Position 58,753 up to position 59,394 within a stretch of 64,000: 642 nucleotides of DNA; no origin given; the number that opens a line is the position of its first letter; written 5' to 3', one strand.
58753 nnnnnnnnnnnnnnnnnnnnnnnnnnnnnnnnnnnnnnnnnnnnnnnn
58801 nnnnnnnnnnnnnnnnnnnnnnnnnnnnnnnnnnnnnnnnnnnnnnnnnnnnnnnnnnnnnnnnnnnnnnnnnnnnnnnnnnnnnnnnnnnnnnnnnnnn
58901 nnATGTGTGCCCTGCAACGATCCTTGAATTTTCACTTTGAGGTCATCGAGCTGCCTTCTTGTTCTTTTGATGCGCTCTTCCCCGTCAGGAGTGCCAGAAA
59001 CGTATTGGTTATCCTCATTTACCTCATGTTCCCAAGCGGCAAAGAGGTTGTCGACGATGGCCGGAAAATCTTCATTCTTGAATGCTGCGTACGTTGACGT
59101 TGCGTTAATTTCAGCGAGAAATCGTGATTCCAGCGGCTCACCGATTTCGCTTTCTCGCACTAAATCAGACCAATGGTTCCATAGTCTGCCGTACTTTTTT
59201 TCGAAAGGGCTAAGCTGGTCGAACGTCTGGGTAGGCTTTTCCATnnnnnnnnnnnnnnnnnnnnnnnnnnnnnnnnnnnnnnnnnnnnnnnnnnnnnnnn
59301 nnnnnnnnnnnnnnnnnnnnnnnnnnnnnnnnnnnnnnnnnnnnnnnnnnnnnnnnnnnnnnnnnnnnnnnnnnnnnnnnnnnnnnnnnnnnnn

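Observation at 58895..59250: Low-GC orphan gene wedged inside the F1 ATP synthase operon between atpG (gamma) and atpD (beta)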

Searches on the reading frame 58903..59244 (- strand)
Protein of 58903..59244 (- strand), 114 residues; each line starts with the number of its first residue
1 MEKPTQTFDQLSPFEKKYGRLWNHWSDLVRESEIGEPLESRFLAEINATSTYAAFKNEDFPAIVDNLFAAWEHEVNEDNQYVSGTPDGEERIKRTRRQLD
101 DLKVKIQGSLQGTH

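Call 4: search_protein_families(library=pfam, proteins=[window:58903-59244:-], max_evalue=1)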
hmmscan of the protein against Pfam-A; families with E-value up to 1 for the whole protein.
window:58903-59244:- (114 aa): 2 families
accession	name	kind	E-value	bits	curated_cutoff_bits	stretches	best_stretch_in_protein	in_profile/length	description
PF14117.11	DUF4287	-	0.1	13.1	27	1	13-34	8-29/60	Domain of unknown function (DUF4287)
PF12588.13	PSDC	-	0.19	12.2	23.4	1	30-73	68-111/138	Phophatidylserine decarboxylase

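Call 6: find_homologous_proteins(query=window:58903-59244:-, max_evalue=0.01)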
Query window:58903-59244:- (114 aa): 1 proteins with E <= 0.01 among 2 candidates.
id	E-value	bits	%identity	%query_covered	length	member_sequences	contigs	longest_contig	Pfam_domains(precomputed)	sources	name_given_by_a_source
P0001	2.2e-71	255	100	100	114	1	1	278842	-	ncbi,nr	ncbi:MAG TPA: hypothetical protein VHC20_02790 [Candidatus Paceibacterota bacterium]|nr:hypothetical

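Call 9: search_protein_families(library=phrogs, proteins=[window:58903-59244:-], max_evalue=1)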
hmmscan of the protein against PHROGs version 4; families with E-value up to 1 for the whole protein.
window:58903-59244:- (114 aa): 1 family
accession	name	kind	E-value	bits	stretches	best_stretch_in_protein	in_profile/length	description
phrog_18557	-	head and packaging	0.11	13.7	1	67-92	37-62/88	terminase large subunit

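Call 10: search_protein_families(library=padloc, proteins=[window:58903-59244:-], max_evalue=1)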
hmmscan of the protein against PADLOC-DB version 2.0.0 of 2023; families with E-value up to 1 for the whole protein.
window:58903-59244:- (114 aa): 0 families

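Call 14: search_protein_representatives(protein=window:58903-59244:-)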
Query: 114 residues. Proteins with E-value up to 0.001 (for the whole library): 2; up to 1e-10: 1; up to 1e-30: 1. The best 2 are listed.
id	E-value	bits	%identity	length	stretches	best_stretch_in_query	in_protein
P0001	6.9e-72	254.9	100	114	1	1-114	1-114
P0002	2.0e-08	50.4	30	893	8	54-82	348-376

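Call 17: predict_structure(protein=window:58903-59244:-)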
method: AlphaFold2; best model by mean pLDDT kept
length: 114 residues; sequences in the alignment: 1
mean_pLDDT: 67.2   pTM: 0.56
mean pLDDT of the five models: 67.2, 66.7, 64.8, 64.3, 63.0
residues with pLDDT >= 90: 0; 70-90: 54; 50-70: 52; < 50: 8
segments of 3 or more residues with pLDDT < 50: 1-5
pLDDT, mean of each block of 10 residues (from residue 1): 45 63 71 67 67 64 77 72 68 77 75 52
secondary structure, 60 per line:
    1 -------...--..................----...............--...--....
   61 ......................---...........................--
elements in order: H13-30 H35-49 H57-82 H86-112

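Call 20: find_related_loci(query=window:58903-59244:-, collection=metagenome_contigs, flank=4000)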
Query window:58903-59244:- (114 aa) in metagenome_contigs; peptide patterns used: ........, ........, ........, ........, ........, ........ (x = any residue, [..] = any of these).
87 stretches matched a pattern, but none encodes a relative of the query by tblastn (E <= 1e-3).

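Call 21: find_encoding_contigs(protein=window:58903-59244:-, flank=6000, max_places=6)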
Protein window:58903-59244:- (114 aa): no gene with exactly this product is on record in the collection.

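Call 23: fold_search(model_id=the predicted structure, library=pdb)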
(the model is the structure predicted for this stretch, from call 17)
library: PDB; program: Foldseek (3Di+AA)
matches with E <= 10: 125; with E <= 0.001: 0
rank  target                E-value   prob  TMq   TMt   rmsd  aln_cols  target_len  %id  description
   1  2gsc_E                5.7e-01  0.44  0.39  0.39   9.1       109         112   16  Crystal Structure of the Conserved Hypothetical Cytosolic Protein Xcc0516 from Xanthomonas campestris (released 2006-10-03)
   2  9teh_A                8.5e-01  0.35  0.38  0.11  14.5       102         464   12  PhiC31 excisive synapse; attL x attL with an integraseS12A-RDF protein fusion (released 2026-02-11)
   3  9teo_A                1.1e+00  0.28  0.38  0.11  14.4       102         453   12  PhiC31 excisive synapse: P'-bound subregion (released 2026-02-11)
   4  6zfg_B                1.9e+00  0.15  0.29  0.16  10.2        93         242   15  14-3-3 zeta chimera with 18E6 and fusicoccin (released 2021-02-17)
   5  9qaw_K                2.1e+00  0.14  0.31  0.31  14.9       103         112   17  CryoEM structure of the human LRP2 receptor ectodomain in complex with LRPAP1 (released 2026-03-11)
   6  9cru_K                2.2e+00  0.18  0.38  0.22  11.3       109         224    8  Y20S (Sec18-Sec17-Sec9-Sso1-Snc1) EDTA - Class 1 (released 2025-08-27)
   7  8jxh_D                2.3e+00  0.25  0.37  0.40  14.0        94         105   13  rat megalin RAP complex wingA (released 2024-06-19)
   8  4an8_A                2.3e+00  0.23  0.41  0.13   6.8       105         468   11  Structure of Thermus thermophilus CasA (Cse1) (released 2012-05-02)
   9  1evs                  2.3e+00  0.14  0.38  0.28  12.0       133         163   13  CRYSTAL STRUCTURE OF HUMAN ONCOSTATIN M (released 2000-09-13)
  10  4u7u_A                2.5e+00  0.41  0.51  0.16   4.5       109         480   11  Crystal structure of RNA-guided immune Cascade complex from E.coli (released 2014-08-27)
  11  4r61                  2.5e+00  0.12  0.34  0.29  16.1       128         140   16  Crystal structure of a rationally designed single-chain protein mimicking a trimeric gp41 N-terminal heptad-repeat regio (released 2014-12-10)
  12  7a6y_A                2.5e+00  0.11  0.25  0.15   9.5        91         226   13  Structure of 14-3-3 gamma in complex with DAPK2 peptide stabilized by FC-A (released 2021-08-25)
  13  4wrq_B                2.6e+00  0.10  0.24  0.15   9.5        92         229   13  Crystal Structure of 14-3-3 zeta with Chibby peptide (released 2015-05-06)
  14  4dwl_A                2.8e+00  0.14  0.37  0.39   8.7       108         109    6  Avd molecule from Bordetella bacteriophage DGR (released 2013-02-27)
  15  5m36_A                2.8e+00  0.10  0.25  0.16   9.4        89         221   13  The molecular tweezer CLR01 stabilizes a disordered protein-protein interface (released 2017-11-15)
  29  2rld_D                3.9e+00  0.09  0.32  0.33  10.7       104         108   18  CRYSTAL STRUCTURE OF A PROTEIN WITH UNKNOWN FUNCTION FROM S23 RIBOSOMAL PROTEIN FAMILY (BT_0352) FROM BACTEROIDES THET (released 2007-10-30)
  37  2rld_B                4.9e+00  0.06  0.30  0.31  10.3       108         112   14  CRYSTAL STRUCTURE OF A PROTEIN WITH UNKNOWN FUNCTION FROM S23 RIBOSOMAL PROTEIN FAMILY (BT_0352) FROM BACTEROIDES THET (released 2007-10-30)
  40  2rld_E                5.2e+00  0.08  0.35  0.36   9.8       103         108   16  CRYSTAL STRUCTURE OF A PROTEIN WITH UNKNOWN FUNCTION FROM S23 RIBOSOMAL PROTEIN FAMILY (BT_0352) FROM BACTEROIDES THET (released 2007-10-30)
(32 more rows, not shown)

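Call 37: search_solved_structures(query=window:58903-59244:-, max_evalue=10)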
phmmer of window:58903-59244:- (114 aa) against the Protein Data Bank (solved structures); distinct sequences matched with E-value up to 10: 0.

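Call 38: search_dna_similar(query=window:58903-59244:-, collection=phages, mode=protein, max_evalue=1)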
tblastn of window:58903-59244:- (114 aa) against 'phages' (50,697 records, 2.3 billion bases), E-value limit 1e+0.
No match.

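Call 40: search_protein_families(library=ncbifam, proteins=[window:58903-59244:-], max_evalue=1)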
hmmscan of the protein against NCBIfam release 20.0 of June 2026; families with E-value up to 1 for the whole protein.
window:58903-59244:- (114 aa): 0 families

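Call 51: find_related_loci(query=window:58903-59244:-, collection=viral_contigs, flank=3000)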
Query window:58903-59244:- (114 aa) in viral_contigs; peptide patterns used: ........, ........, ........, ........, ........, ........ (x = any residue, [..] = any of these).
6 stretches matched a pattern, but none encodes a relative of the query by tblastn (E <= 1e-3).
